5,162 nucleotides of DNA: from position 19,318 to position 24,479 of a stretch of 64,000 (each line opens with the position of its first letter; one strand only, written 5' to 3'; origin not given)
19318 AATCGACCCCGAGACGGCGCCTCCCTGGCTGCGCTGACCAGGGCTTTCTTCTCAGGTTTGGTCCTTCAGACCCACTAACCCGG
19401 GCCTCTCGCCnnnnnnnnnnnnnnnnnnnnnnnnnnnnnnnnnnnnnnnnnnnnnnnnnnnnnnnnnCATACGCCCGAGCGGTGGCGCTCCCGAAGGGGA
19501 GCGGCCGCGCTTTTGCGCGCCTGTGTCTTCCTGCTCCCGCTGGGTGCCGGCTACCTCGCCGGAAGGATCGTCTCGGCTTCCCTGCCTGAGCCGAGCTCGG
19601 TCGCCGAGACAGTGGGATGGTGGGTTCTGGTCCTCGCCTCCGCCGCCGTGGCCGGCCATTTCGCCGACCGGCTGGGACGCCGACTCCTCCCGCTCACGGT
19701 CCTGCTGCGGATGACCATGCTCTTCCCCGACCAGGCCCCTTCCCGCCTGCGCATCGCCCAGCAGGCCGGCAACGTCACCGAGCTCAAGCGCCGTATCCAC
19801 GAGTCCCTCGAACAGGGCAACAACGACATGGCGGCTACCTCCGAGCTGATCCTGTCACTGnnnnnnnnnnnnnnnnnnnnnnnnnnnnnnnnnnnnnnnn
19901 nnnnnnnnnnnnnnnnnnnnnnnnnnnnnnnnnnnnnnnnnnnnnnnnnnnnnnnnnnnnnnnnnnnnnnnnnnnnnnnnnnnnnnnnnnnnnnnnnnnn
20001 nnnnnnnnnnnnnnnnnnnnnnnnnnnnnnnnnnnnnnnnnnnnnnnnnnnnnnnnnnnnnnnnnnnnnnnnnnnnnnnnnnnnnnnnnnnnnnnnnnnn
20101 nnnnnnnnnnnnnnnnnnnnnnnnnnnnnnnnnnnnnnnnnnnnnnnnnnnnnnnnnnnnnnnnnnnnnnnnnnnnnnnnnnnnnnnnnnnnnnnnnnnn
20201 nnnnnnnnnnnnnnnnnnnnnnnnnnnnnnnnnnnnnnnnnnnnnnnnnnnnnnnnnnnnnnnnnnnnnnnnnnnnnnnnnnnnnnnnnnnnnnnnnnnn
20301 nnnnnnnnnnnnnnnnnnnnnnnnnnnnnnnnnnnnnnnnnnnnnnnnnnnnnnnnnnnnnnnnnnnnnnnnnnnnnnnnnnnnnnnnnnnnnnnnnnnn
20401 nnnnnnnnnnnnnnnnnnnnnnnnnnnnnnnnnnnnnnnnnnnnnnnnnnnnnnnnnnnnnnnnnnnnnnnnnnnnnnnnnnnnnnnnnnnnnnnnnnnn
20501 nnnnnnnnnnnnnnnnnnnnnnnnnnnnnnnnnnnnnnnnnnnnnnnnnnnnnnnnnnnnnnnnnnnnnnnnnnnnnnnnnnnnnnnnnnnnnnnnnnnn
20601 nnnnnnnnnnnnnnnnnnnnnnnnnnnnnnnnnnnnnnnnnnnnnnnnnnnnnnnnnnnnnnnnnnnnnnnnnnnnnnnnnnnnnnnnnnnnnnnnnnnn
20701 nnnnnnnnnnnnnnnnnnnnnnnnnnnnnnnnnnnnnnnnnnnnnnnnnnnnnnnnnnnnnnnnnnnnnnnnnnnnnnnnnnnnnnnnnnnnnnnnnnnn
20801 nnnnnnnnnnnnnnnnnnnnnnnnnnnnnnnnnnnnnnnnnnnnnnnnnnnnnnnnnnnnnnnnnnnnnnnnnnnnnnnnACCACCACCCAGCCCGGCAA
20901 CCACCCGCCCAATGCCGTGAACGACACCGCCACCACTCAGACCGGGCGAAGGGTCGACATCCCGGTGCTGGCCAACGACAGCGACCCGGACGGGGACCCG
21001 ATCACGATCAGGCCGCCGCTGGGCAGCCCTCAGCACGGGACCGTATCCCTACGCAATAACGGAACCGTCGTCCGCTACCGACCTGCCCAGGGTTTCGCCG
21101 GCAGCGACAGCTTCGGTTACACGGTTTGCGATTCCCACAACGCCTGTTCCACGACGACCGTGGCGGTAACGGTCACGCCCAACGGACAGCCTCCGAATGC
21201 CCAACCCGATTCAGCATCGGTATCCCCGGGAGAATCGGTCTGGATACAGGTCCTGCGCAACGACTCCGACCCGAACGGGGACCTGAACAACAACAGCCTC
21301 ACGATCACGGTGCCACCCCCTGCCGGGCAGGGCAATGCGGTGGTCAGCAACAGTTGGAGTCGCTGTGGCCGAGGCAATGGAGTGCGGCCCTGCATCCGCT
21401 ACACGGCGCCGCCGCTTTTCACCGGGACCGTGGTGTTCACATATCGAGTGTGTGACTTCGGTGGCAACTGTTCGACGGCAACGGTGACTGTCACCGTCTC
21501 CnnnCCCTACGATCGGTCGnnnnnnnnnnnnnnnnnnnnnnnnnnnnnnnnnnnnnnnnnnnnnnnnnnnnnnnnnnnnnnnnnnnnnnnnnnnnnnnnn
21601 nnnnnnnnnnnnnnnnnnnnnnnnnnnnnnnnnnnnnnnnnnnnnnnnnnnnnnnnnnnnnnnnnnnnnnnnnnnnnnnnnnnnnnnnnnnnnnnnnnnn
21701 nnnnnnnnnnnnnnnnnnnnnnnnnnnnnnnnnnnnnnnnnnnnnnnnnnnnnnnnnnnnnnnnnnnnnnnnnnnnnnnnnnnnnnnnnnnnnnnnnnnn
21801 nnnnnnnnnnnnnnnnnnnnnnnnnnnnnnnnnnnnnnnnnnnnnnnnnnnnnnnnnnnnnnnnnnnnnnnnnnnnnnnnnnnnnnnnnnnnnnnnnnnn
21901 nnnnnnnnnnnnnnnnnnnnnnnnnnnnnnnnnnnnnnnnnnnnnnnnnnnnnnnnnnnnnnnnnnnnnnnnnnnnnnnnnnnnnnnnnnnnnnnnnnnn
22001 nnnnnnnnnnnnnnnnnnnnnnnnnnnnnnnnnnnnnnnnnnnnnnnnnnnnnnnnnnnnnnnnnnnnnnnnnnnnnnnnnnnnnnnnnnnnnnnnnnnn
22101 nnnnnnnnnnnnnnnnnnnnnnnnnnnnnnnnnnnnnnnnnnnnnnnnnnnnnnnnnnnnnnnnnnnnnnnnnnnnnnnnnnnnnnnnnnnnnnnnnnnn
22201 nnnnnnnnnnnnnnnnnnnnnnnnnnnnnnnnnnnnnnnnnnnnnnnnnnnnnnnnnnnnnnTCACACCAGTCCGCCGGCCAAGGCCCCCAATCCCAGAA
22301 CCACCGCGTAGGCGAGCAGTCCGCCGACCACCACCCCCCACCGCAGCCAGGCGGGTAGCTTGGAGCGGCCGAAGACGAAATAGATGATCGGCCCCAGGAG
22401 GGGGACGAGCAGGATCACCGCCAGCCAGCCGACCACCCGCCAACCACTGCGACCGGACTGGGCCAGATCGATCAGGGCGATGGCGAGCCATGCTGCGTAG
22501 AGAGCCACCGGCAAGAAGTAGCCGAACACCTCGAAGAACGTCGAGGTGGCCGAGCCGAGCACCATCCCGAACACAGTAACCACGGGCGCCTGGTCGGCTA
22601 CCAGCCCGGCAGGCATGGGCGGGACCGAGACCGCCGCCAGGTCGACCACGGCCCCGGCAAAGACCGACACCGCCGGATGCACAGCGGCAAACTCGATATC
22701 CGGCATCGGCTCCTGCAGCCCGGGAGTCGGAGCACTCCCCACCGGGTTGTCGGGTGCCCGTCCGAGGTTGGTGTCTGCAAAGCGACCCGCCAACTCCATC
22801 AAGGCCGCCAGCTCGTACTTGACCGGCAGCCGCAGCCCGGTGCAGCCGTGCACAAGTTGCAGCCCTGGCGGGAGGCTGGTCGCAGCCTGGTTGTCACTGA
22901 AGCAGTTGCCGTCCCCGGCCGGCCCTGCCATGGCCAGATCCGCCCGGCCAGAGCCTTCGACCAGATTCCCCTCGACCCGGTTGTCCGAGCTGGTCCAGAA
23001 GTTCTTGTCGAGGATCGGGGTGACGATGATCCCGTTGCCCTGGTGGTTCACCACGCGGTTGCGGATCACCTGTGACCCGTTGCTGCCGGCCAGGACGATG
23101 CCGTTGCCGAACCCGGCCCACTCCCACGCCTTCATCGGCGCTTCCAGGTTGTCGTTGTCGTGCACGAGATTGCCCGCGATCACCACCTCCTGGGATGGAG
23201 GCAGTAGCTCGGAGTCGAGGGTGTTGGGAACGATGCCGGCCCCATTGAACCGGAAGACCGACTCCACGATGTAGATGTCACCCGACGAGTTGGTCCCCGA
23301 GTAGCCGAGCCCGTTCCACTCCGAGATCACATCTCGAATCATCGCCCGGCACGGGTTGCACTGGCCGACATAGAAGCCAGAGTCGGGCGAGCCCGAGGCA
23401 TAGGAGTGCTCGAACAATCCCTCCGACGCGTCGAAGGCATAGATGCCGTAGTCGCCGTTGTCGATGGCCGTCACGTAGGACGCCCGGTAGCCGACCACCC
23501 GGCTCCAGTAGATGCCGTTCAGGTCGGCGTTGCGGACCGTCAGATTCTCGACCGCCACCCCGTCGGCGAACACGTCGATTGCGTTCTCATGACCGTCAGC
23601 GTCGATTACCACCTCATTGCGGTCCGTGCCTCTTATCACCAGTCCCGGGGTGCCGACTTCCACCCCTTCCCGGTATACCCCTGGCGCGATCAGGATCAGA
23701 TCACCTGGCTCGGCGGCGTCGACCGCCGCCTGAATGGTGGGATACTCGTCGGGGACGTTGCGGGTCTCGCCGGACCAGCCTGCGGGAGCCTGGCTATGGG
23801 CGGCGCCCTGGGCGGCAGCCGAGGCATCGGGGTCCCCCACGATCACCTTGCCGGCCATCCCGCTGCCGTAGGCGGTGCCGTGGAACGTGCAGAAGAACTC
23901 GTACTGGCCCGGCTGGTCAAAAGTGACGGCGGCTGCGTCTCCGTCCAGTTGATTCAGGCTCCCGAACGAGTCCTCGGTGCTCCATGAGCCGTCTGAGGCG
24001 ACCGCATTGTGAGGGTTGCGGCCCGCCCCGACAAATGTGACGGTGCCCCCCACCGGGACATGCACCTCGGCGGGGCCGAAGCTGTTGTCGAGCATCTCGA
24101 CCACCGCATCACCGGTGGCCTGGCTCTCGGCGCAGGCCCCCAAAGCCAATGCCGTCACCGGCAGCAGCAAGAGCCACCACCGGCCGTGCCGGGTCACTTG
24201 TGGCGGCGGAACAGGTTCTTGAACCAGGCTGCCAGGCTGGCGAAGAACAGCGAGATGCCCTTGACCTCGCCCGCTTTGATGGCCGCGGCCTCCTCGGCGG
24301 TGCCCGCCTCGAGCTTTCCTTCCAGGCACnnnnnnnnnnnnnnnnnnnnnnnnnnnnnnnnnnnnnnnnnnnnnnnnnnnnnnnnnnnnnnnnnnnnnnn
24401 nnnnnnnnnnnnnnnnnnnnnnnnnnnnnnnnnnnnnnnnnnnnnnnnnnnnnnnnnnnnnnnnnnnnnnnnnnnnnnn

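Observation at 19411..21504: An HD-GYP phosphodiesterase fused to a predicted extracellular Thr/Pro-rich stalk and cadherin-like repeats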

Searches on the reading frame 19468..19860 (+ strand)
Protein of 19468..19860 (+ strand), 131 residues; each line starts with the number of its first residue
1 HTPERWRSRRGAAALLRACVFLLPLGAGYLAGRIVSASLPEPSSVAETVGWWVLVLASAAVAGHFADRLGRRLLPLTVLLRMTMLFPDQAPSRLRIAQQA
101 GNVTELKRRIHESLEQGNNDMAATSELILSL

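Call 55: search_protein_representatives(protein=window:19468-19860:+)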
Query: 131 residues. Proteins with E-value up to 0.001 (for the whole library): 1385; up to 1e-10: 621; up to 1e-30: 6. The best 150 are listed.
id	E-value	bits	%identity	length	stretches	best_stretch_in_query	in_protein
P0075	9.4e-35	135.6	54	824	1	4-131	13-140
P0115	5.0e-34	133.3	54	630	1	2-131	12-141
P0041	1.5e-33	131.7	55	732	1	2-131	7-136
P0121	5.0e-33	130.0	58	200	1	4-111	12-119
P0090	1.5e-32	128.5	52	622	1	2-131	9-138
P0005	2.0e-32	128.1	58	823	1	15-131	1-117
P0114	5.0e-30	120.3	48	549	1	4-131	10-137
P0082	9.7e-29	116.2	52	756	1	4-131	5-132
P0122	8.5e-28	113.1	51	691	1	2-131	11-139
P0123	4.8e-27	110.7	48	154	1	19-131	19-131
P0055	1.2e-26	109.4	50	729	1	4-131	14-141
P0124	2.7e-26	108.3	36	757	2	4-120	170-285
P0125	3.1e-26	108.1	48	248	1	3-131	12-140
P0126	1.8e-25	105.6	45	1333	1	4-131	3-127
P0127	6.2e-25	103.9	47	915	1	4-131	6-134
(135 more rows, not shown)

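Call 60: search_protein_families(library=pfam, alignment_id=A4, max_evalue=0.00001)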
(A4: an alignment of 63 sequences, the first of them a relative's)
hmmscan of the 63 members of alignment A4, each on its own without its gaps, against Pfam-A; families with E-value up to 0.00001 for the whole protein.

A. member 1, P0122 (691 aa): 2 families
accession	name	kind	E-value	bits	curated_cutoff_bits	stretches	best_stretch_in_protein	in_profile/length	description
PF13487.12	HD_5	-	1.3e-35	123.1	27.2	1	140-303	4-169/170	HD domain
PF01966.28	HD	-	1.3e-16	61.3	22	1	155-273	6-116/116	HD domain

B. families by the number of members that match (of 63 scanned): 31 families (the first 25 are shown)
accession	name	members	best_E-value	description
PF13487.12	HD_5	63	7.1e-42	HD domain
PF01966.28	HD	63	2.6e-23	HD domain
PF17963.7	Big_9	23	5.3e-210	Bacterial Ig domain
PF17892.7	Cadherin_5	18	1.2e-131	Cadherin-like domain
PF17803.7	Cadherin_4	18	1.1e-125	Bacterial cadherin-like domain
PF00041.27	fn3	4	2.6e-59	Fibronectin type III domain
PF16640.11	Big_3_5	2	2.1e-56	Bacterial Ig-like domain (group 3)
PF00990.26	GGDEF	2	1.1e-29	Diguanylate cyclase, GGDEF domain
PF00805.28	Pentapeptide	2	1.7e-29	Pentapeptide repeats (8 copies)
PF25059.1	FN3_DSCAM-DSCAML_C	2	4.7e-18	DSCAM/DSCAML C-terminal Fn3-like domain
PF13599.13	Pentapeptide_4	2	5e-17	Pentapeptide repeat region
PF19076.6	CshA_repeat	2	7.1e-15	Surface adhesin CshA repetitive domain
PF13576.12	Pentapeptide_3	2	2.3e-12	Pentapeptide repeats (9 copies)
PF19077.6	Big_13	1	7.8e-31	Bacterial Ig-like domain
PF00942.24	CBM_3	1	9.9e-17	Cellulose binding domain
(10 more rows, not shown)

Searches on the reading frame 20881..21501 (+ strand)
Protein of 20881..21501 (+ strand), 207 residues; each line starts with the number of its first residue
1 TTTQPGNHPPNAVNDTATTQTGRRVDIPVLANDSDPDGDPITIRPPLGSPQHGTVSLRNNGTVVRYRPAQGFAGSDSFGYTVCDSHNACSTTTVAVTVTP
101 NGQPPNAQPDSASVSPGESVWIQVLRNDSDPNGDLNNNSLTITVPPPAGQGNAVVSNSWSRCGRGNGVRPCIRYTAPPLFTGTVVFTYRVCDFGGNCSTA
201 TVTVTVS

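Call 30: predict_structure(alignment_id=A2)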
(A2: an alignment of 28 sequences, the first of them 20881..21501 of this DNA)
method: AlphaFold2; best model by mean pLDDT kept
length: 207 residues; sequences in the alignment: 28
mean_pLDDT: 94.3   pTM: 0.73
mean pLDDT of the five models: 94.3, 93.5, 93.5, 93.1, 92.8
residues with pLDDT >= 90: 175; 70-90: 26; 50-70: 6; < 50: 0
segments of 3 or more residues with pLDDT < 50: none
pLDDT, mean of each block of 10 residues (from residue 1): 87 98 96 97 94 96 95 95 97 97 93 98 95 92 98 92 75 97 98 93 98
secondary structure, 60 per line:
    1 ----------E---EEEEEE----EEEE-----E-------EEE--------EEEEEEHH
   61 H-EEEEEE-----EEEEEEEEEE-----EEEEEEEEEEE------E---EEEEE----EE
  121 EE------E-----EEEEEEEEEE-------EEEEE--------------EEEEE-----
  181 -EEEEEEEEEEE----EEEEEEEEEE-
elements in order: E15-20 E25-28 E42-44 E53-58 E63-68 E74-83 E89-99 E110-114 E119-122 E135-144 E152-156 E171-175 E182-192 E197-206

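Call 34: fold_search(model_id=the predicted structure, library=pdb)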
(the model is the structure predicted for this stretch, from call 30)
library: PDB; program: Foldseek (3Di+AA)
matches with E <= 10: 1810; with E <= 0.001: 428
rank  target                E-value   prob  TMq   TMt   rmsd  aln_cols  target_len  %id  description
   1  6dms                  2.0e-09  1.00  0.36  0.14  11.8       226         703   20  Endo-fucoidan hydrolase MfFcnA4_H294Q from glycoside hydrolase family 107 (released 2018-10-03)
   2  6dlh                  3.9e-09  1.00  0.36  0.14  11.8       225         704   20  Endo-fucoidan hydrolase MfFcnA4 from glycoside hydrolase family 107 (released 2018-10-03)
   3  5erp_B                2.7e-08  1.00  0.36  0.20  10.8       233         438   18  Crystal structure of human Desmocollin-2 ectodomain fragment EC2-5 (released 2016-06-15)
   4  6dns                  3.6e-08  1.00  0.33  0.13  12.8       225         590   18  Endo-fucoidan hydrolase MfFcnA9 from glycoside hydrolase family 107 (released 2018-10-03)
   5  8fxr_P3               5.0e-08  1.00  0.38  0.35  18.8       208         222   15  Structure of neck with portal vertex of capsid of Agrobacterium phage Milano (released 2023-12-06)
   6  9rkt_1                5.9e-08  1.00  0.34  0.34  20.7       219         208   17  Agrobacterium phage 7-7-1 collar (released 2025-12-10)
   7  8fwc_0                9.2e-08  1.00  0.36  0.33  19.0       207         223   14  Collar sheath structure of Agrobacterium phage Milano (released 2023-12-06)
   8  8fxr_U3               1.1e-07  1.00  0.38  0.36  18.4       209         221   16  Structure of neck with portal vertex of capsid of Agrobacterium phage Milano (released 2023-12-06)
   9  5erp_A                1.1e-07  1.00  0.35  0.19  11.0       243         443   15  Crystal structure of human Desmocollin-2 ectodomain fragment EC2-5 (released 2016-06-15)
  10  4m00_A                1.6e-07  1.00  0.43  0.22   7.2       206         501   18  Crystal structure of the ligand binding region of staphylococcal adhesion SraP (released 2014-06-18)
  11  8fwg_K3               2.0e-07  1.00  0.37  0.34  19.5       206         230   16  Structure of neck and portal vertex of Agrobacterium phage Milano, C5 symmetry (released 2023-12-06)
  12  3q2w_A                2.0e-07  1.00  0.38  0.17  11.0       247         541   16  Crystal structure of mouse N-cadherin ectodomain (released 2011-02-23)
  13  6vft_A                2.3e-07  1.00  0.37  0.22   9.5       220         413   12  Crystal structure of human delta protocadherin 17 EC1-EC4 (released 2020-03-11)
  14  7stz_C                2.5e-07  1.00  0.34  0.16  10.7       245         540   18  Crystal Structure of Human E-cadherin EC1-5 bound by mouse monoclonal antibody Fab mAb-1_19A11 (released 2022-01-26)
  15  7stz_D                2.6e-07  1.00  0.35  0.20  10.5       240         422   22  Crystal Structure of Human E-cadherin EC1-5 bound by mouse monoclonal antibody Fab mAb-1_19A11 (released 2022-01-26)
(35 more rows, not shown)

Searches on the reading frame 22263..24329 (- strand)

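Call 27: search_protein_families(library=pfam, proteins=[window:22263-24329:-], max_evalue=0.0001)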
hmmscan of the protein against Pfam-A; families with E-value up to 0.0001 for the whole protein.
window:22263-24329:- (688 aa): 5 families
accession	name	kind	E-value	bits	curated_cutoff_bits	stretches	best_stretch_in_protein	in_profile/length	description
PF13229.12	Beta_helix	-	3.3e-13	50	25.9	1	271-436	1-144/158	Right handed beta helix region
PF00127.26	Copper-bind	-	5.8e-11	43.1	21.2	1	83-164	13-98/99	Copper binding proteins, plastocyanin/azurin family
PF13396.11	PLDc_N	-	2.6e-07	31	23.3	1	616-655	4-42/42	Phospholipase_D-nuclease N-terminal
PF13473.12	Cupredoxin_1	-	9.3e-07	29.3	27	1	56-163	4-103/104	Cupredoxin-like domain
PF05048.19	NosD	-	2.8e-06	27.3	23.6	0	269-455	15-167/212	Periplasmic copper-binding protein (NosD)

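Call 54: search_protein_families(library=ncbifam, proteins=[window:22263-24329:-], max_evalue=0.01)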
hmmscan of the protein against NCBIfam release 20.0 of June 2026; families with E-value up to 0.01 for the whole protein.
window:22263-24329:- (688 aa): 8 families
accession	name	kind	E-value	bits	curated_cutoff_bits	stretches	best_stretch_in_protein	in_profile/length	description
TIGR03805.1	beta_helix_1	subfamily_domain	8.9e-24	84.1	141.5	1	199-439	1-252/314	parallel beta-helix domain-containing protein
TIGR04247.1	NosD_copper_fam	subfamily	3.4e-13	48.9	300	1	199-315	1-119/377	nitrous oxide reductase family maturation protein NosD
TIGR02656.1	cyanin_plasto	equivalog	2.7e-10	40.5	87.85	1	83-164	13-98/99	plastocyanin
TIGR02657.1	amicyanin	equivalog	4.5e-07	30.2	110.2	1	84-164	8-82/83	amicyanin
TIGR02375.1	pseudoazurin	equivalog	2.1e-06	27.5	109.85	1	83-177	11-99/116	pseudoazurin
TIGR03102.1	halo_cynanin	subfamily_domain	3.2e-06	27.2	93.8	1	83-164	38-114/115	halocyanin domain-containing protein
TIGR03804.1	para_beta_helix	repeat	0.0053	16.4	19.45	0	410-428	23-41/44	parallel beta-helix repeat protein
NF009107.0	PRK12452.1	equivalog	0.0083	14.9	787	0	586-657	14-83/509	cardiolipin synthase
